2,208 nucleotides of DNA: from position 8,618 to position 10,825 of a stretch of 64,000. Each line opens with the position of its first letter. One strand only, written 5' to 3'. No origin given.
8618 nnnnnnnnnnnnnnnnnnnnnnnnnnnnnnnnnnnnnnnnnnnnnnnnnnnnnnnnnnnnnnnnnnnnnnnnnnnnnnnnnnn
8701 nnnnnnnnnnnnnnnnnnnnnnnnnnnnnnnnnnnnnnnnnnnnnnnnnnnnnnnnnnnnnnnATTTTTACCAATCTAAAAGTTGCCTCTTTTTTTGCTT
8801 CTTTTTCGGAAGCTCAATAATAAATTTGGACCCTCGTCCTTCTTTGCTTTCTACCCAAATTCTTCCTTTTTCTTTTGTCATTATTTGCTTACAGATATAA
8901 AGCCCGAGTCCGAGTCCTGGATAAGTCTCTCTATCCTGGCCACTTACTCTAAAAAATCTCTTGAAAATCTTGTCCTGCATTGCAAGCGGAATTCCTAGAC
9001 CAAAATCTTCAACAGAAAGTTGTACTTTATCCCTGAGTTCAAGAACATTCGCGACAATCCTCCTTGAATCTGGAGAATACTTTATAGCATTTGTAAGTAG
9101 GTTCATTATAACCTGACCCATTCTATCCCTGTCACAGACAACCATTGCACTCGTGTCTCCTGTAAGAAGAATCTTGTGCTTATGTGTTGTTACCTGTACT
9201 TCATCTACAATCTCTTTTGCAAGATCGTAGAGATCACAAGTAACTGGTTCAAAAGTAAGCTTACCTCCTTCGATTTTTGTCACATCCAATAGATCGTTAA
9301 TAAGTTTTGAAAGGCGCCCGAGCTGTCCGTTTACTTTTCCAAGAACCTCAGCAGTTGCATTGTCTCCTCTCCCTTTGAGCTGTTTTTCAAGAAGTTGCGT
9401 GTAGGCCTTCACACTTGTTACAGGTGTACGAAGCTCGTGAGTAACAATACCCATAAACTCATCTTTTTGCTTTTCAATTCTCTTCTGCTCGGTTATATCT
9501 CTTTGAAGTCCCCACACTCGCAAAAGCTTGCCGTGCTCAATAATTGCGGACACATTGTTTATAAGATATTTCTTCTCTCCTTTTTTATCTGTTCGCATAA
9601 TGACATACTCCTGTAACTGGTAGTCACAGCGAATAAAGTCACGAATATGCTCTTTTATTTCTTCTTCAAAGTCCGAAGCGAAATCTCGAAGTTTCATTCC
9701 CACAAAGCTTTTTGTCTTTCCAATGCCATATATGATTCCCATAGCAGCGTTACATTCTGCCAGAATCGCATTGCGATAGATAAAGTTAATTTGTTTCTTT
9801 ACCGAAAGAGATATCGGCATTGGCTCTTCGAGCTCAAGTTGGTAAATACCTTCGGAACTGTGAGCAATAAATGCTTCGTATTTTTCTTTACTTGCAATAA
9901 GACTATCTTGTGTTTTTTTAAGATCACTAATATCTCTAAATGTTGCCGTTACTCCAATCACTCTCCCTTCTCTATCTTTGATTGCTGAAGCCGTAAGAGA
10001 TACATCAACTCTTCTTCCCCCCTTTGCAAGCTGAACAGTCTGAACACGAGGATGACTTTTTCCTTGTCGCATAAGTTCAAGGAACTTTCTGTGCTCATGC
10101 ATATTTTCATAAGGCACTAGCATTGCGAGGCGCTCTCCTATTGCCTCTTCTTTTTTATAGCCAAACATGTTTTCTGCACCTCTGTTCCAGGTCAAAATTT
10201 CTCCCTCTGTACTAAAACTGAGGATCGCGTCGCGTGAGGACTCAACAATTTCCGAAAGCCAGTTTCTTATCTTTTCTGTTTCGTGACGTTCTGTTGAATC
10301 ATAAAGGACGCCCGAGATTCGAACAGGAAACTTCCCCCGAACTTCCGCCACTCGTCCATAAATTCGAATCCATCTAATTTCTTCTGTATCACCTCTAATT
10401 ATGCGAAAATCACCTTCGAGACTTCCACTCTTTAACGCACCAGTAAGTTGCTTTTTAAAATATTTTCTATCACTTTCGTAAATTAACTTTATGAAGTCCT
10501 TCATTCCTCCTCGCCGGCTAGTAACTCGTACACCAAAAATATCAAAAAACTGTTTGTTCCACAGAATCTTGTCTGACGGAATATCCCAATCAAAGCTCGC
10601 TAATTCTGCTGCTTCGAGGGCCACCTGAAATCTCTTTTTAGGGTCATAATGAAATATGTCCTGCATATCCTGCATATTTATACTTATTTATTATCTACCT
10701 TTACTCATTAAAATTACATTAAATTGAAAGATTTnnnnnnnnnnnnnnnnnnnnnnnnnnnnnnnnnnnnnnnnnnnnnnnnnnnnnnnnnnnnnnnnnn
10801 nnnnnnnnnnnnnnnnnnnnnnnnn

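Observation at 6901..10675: Compressed phosphorelay-like operon with a stand-alone 62-aa DHp (HisKA-like) protein translationally coupled between response regulators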

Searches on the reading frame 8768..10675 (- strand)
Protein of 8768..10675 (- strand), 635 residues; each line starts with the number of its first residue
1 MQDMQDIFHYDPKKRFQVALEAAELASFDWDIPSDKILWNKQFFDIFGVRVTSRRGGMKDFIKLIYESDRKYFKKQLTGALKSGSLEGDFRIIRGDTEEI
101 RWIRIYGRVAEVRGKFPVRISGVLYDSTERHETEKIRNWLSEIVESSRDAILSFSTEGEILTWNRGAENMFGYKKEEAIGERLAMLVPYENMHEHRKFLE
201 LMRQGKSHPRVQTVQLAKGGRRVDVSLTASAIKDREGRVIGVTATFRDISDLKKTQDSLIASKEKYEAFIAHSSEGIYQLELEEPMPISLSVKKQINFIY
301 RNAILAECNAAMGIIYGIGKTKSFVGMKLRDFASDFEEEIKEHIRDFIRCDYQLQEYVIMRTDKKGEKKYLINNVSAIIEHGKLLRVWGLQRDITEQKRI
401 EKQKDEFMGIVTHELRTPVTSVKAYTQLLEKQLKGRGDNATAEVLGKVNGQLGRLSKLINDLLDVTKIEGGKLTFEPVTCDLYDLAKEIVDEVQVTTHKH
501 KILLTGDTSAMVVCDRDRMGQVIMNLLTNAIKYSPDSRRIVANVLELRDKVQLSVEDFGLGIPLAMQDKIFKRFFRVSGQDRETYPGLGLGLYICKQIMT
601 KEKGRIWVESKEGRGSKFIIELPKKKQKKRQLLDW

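Call 4: search_protein_families(library=pfam, proteins=[window:8768-10675:-], max_evalue=1)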
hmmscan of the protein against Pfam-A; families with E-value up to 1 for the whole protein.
window:8768-10675:- (635 aa): 13 families
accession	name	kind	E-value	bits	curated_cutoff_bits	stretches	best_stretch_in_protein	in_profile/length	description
PF02518.31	HATPase_c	-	7.4e-26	91.2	26.4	1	515-625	2-110/111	Histidine kinase-, DNA gyrase B-, and HSP90-like ATPase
PF00989.32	PAS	-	3.8e-23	82.1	22.6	1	141-249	4-113/113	PAS fold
PF13426.13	PAS_9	-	1.2e-21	77.3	27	2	149-251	2-103/103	PAS domain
PF08447.18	PAS_3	-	1.8e-17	63.8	25.6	2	37-123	2-88/89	PAS fold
PF08448.16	PAS_4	-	1.9e-17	63.9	23.1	1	144-253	1-109/110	PAS fold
PF00512.31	HisKA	-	6.6e-15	55.4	26.9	1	403-471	1-66/66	His Kinase A (phospho-acceptor) domain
PF13188.13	PAS_8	-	4e-08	33.3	21.8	1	140-191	3-55/65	PAS domain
PF13596.12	PAS_10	-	8.8e-05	23.5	22.1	1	159-249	20-105/106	PAS domain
PF08670.17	MEKHLA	-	0.012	16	23.7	1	146-248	35-140/143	MEKHLA domain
PF12860.13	PAS_7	-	0.034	14.7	27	0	148-254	5-112/115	PAS fold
PF10635.14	DisA-linker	-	0.035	14.3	25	1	248-352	3-104/142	DisA bacterial checkpoint controller linker region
PF24820.1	Diguanyl_cycl_sensor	-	0.11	12.8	28.1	1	144-239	2-103/109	Diguanylate cyclase-like sensor domain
PF02946.19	GTF2I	-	0.16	12.7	27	1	167-199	5-37/75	GTF2I-like repeat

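Call 10: find_related_loci(query=window:8768-10675:-, collection=genome_contigs, flank=6000)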
Query window:8768-10675:- (635 aa) in genome_contigs; peptide patterns used: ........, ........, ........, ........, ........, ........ (x = any residue, [..] = any of these).
70 stretches matched a pattern; 15 encode a relative of the query (tblastn E <= 1e-3); 15 distinct loci.
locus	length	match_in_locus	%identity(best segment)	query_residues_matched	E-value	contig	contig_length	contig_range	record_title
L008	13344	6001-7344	34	158-625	4e-72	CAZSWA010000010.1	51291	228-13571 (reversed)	MAG TPA_asm: uncultured Gammaproteobacteria bacterium isolate SRP272529_co1_257 genome assembly, contig: NODE_782_length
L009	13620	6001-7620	26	134-628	7e-34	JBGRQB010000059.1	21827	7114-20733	MAG: Rhodothermaceae bacterium isolate MAG8-C28 MAG_Ocu_8_all_I20_72, whole genome shotgun sequence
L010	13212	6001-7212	27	137-623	3e-25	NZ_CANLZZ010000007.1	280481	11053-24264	Uncultured Lutibacter sp. isolate 4-1427.fasta NODE_7, whole genome shotgun sequence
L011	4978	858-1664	29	374-623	2e-24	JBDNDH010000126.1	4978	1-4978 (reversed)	MAG: Thermodesulfovibrionales bacterium isolate RM_bin6_OCT21 C126, whole genome shotgun sequence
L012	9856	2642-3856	25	140-628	3e-21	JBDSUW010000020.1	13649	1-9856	MAG: Chitinophagaceae bacterium isolate cluster1_bin.590 k127_12666774, whole genome shotgun sequence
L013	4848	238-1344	28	143-633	7e-21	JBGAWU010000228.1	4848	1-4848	MAG: Methyloglobulus sp. isolate MAG_AAO_AS.71 AAOAS-71_NODE_228_length_4848_cov_1.528191, whole genome shotgun sequence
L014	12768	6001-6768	29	387-623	3e-19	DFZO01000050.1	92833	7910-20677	MAG TPA_asm: Syntrophaceae bacterium UBA4054 UBA4054_contig_4238, whole genome shotgun sequence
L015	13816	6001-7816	26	137-623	3e-26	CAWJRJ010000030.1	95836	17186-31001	MAG: Nitrospirota bacterium isolate MFD01299.bin.2.118 genome assembly, contig: contig_76441, whole genome shotgun seque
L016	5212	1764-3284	22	123-624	9e-16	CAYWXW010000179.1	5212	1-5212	MAG TPA_asm: uncultured Porticoccaceae bacterium isolate binchicken_co405_56 genome assembly, contig: NODE_24548_length_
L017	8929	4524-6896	26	21-623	8e-16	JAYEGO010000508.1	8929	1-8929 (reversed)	MAG: Bacteroidota bacterium isolate MAG244 MAG244_508, whole genome shotgun sequence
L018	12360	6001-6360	33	140-258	8e-15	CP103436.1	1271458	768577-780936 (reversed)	Methylophilaceae bacterium LSUCC0717 chromosome, complete genome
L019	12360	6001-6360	33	140-258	1e-14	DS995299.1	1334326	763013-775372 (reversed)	beta proteobacterium KB13 scf_1106380163076 genomic scaffold, whole genome shotgun sequence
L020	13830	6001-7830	22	37-626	1e-25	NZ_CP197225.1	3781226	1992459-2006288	Tenacibaculum sp. C7A-26P2 chromosome, complete genome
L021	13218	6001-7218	25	139-628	5e-20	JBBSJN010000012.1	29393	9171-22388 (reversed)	MAG: Chitinophagales bacterium isolate LS4_metabat2.011 LS4_metabat2.011_K_889461_L_29393_cov_14.3630, whole genome shot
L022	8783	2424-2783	24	14-254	2e-6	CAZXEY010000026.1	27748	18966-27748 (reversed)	MAG TPA_asm: uncultured Antarcticibacterium sp. isolate SRP304980_co1_280 genome assembly, contig: NODE_542_length_27748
